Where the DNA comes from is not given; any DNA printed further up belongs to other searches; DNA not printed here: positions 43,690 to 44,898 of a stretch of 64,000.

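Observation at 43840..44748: Single polypeptide fusing TsaC (YrdC/Sua5 domain) to the N-terminal domain of TsaB, adjacent to tsaE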

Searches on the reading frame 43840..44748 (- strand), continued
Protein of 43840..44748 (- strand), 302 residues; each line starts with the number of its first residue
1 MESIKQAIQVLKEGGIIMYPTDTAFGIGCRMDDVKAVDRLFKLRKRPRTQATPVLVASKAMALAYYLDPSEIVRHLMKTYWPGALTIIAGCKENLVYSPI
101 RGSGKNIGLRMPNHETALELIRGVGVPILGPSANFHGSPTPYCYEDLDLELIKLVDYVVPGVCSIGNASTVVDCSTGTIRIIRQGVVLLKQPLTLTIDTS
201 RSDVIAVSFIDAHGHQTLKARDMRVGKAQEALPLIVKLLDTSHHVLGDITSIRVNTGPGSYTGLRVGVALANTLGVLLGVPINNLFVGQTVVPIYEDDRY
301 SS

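Call 36: predict_structure(alignment_id=A2)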
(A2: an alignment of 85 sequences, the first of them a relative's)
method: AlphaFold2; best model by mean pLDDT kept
length: 302 residues; sequences in the alignment: 85
mean_pLDDT: 90.7   pTM: 0.68
mean pLDDT of the five models: 90.7, 90.5, 90.1, 88.8, 88.8
residues with pLDDT >= 90: 196; 70-90: 91; 50-70: 15; < 50: 0
segments of 3 or more residues with pLDDT < 50: none
pLDDT, mean of each block of 10 residues (from residue 1): 93 98 97 98 95 97 96 89 97 97 96 98 98 93 95 97 89 88 82 87 89 84 70 89 82 91 90 89 87 75 51
secondary structure, 60 per line:
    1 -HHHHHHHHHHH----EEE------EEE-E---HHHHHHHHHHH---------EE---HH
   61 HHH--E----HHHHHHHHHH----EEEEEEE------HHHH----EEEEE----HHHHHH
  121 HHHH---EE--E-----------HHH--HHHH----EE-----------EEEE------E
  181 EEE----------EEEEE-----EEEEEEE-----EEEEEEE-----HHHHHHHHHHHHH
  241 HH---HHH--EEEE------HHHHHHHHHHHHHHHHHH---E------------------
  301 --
elements in order: H2-12 E17-19 E26-28 H34-44 H59-63 H71-80 E85-91 H98-101 E106-110 H115-124 H149-152 E170-173 E180-183 E194-198 E204-210 E216-222 H228-242 E251-254 H261-278

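Call 39: fold_search(model_id=the predicted structure, library=pdb)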
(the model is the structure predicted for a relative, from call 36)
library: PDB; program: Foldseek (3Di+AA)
matches with E <= 10: 1209; with E <= 0.001: 91
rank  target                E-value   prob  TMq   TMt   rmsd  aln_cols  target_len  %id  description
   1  6f89_B                3.7e-18  1.00  0.60  0.55   1.3       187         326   31  Structure of H234A/Y235A P.abyssi Sua5 (released 2018-04-25)
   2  6f89_A                4.7e-18  1.00  0.58  0.51   2.0       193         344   31  Structure of H234A/Y235A P.abyssi Sua5 (released 2018-04-25)
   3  3aje                  6.8e-18  1.00  0.57  0.52   1.6       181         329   30  Crystal structure of S. tokodaii Sua5 complexed with L-threonine and AMPPNP (released 2011-04-13)
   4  6f87_A                7.7e-18  1.00  0.57  0.51   1.5       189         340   30  Crystal structure of P. abyssi Sua5 complexed with L-threonine and PPi (released 2018-04-25)
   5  9dg5_B                1.0e-17  1.00  0.56  0.52   1.7       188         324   28  Thermotoga maritima threonylcarbamoyl adenylate synthase (TsaC2) in complex with L-threonine, magnesium and ATP (released 2025-11-12)
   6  2eqa                  1.2e-17  1.00  0.56  0.52   1.6       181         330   31  Crystal Structure of the hypothetical Sua5 protein from Sulfolobus tokodaii (released 2008-01-15)
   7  6f8y_C                1.6e-17  1.00  0.57  0.51   2.1       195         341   30  Crystal structure of P. abyssi Sua5 complexed with L-threonine (released 2018-04-25)
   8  9d3h_B                3.1e-17  1.00  0.56  0.51   1.8       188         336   29  Thermotoga maritima threonylcarbamoyl adenylate synthase (TsaC2) in complex with N-carboxy-L-threonine, magnesium and  (released 2025-12-10)
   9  9d3h_A                5.0e-17  1.00  0.57  0.52   1.6       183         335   30  Thermotoga maritima threonylcarbamoyl adenylate synthase (TsaC2) in complex with N-carboxy-L-threonine, magnesium and  (released 2025-12-10)
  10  9dsv_A                5.6e-17  1.00  0.57  0.53   1.6       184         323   28  Thermotoga maritima threonylcarbamoyl adenylate synthase (TsaC2) in complex with N-carboxy-L-threonine, magnesium and  (released 2025-10-29)
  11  9dsq_A                1.8e-16  1.00  0.57  0.54   1.6       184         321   28  Thermotoga maritima threonylcarbamoyl adenylate synthase (TsaC2) in complex with products TC-AMP and pyrophosphate (released 2025-10-29)
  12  9dsw_B                1.9e-16  1.00  0.55  0.52   1.8       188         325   28  Thermotoga maritima threonylcarbamoyl adenylate synthase (TsaC2) in complex with L-threonine (released 2025-10-29)
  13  9dsq_B                2.2e-16  1.00  0.55  0.52   1.8       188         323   28  Thermotoga maritima threonylcarbamoyl adenylate synthase (TsaC2) in complex with products TC-AMP and pyrophosphate (released 2025-10-29)
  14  1k7j                  2.8e-15  1.00  0.57  0.81   2.3       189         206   28  Structural Genomics, protein TF1 (released 2002-08-14)
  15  3vth_B                3.6e-14  1.00  0.53  0.26  13.6       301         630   15  Crystal structure of full-length HypF in the phosphate- and nucleotide-bound form (released 2012-07-04)
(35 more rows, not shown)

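Call 58: search_protein_families(library=pfam, proteins=[P0107, L084:10579-10815:+, P0051, P0096], max_evalue=0.01)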
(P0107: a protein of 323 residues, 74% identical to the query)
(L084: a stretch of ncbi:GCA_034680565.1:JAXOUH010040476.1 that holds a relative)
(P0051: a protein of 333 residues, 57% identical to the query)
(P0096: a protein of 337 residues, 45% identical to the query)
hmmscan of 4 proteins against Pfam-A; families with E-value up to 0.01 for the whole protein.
P0107 (323 aa): 4 families
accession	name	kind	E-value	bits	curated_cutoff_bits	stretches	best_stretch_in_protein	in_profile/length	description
PF01300.24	Sua5_yciO_yrdC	-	1.3e-42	145.8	25.1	1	144-318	3-178/178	Telomere recombination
PF02367.23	TsaE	-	1.1e-31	109.9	26.6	1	3-122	8-121/128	Threonylcarbamoyl adenosine biosynthesis protein TsaE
PF00004.35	AAA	-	0.0031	18.4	21.2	1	21-107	1-70/131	ATPase family associated with various cellular activities (AAA)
PF05729.18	NACHT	-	0.009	16.3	26.7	0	20-42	2-24/167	NACHT domain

L084:10579-10815:+ (79 aa): 0 families

P0051 (333 aa): 2 families
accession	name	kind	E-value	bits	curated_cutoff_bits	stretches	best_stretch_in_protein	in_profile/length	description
PF01300.24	Sua5_yciO_yrdC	-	3.8e-47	160.5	25.1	1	39-214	2-178/178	Telomere recombination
PF00814.31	TsaD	-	8.4e-13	49.1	24.8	1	254-311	27-84/264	tRNA N6-adenosine threonylcarbamoyltransferase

P0096 (337 aa): 2 families
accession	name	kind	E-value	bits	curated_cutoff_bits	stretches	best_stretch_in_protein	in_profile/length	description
PF01300.24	Sua5_yciO_yrdC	-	1.3e-50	171.8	25.1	1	10-187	1-178/178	Telomere recombination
PF00814.31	TsaD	-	7.9e-16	59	24.8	1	268-323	29-84/264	tRNA N6-adenosine threonylcarbamoyltransferase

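Call 61: find_encoding_contigs(protein=P0066, flank=2000, max_places=2)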
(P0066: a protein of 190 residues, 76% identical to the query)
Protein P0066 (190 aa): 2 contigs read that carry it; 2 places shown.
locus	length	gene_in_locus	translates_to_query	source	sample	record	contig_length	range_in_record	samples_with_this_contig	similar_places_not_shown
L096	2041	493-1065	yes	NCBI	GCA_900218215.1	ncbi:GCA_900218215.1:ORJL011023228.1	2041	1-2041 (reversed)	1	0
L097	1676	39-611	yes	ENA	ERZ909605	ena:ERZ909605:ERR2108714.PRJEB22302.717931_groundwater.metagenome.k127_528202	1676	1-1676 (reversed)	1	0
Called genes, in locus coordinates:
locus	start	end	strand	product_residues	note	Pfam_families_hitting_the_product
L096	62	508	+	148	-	PF02367:TsaE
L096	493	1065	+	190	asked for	PF01300:Sua5_yciO_yrdC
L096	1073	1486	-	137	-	PF00077:RVP (weak), PF13650:Asp_protease_2, PF13975:gag-asp_proteas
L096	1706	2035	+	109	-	PF00814:TsaD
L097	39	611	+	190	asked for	PF01300:Sua5_yciO_yrdC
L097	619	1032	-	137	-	PF00077:RVP (weak), PF13650:Asp_protease_2, PF13975:gag-asp_proteas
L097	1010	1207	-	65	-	-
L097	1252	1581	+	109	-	PF00814:TsaD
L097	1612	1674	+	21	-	?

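Call 62: find_encoding_contigs(protein=P0018, flank=2000, max_places=2)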
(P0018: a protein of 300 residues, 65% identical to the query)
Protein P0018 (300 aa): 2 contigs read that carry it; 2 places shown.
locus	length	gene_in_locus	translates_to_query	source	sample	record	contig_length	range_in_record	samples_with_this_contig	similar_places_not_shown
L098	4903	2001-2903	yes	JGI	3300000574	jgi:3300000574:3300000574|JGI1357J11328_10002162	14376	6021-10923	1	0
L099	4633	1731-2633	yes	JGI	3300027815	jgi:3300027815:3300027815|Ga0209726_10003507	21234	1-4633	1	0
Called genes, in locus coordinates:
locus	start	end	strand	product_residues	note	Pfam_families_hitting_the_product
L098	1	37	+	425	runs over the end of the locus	-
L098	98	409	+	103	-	-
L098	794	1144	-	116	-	-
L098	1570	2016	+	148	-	PF02367:TsaE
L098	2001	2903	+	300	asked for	PF01300:Sua5_yciO_yrdC, PF00814:TsaD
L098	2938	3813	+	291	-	PF00188:CAP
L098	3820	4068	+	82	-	-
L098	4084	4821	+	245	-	PF00483:NTP_transferase, PF12804:NTP_transf_3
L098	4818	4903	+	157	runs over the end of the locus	PF00908:dTDP_sugar_isom, PF14667:Polysacc_synt_C (weak)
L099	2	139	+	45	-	?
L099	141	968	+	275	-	-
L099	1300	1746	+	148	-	PF02367:TsaE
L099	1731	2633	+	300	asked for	PF01300:Sua5_yciO_yrdC, PF00814:TsaD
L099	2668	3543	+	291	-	PF00188:CAP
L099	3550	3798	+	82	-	-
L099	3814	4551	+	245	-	PF00483:NTP_transferase, PF12804:NTP_transf_3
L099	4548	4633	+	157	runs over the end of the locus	PF00908:dTDP_sugar_isom, PF14667:Polysacc_synt_C (weak)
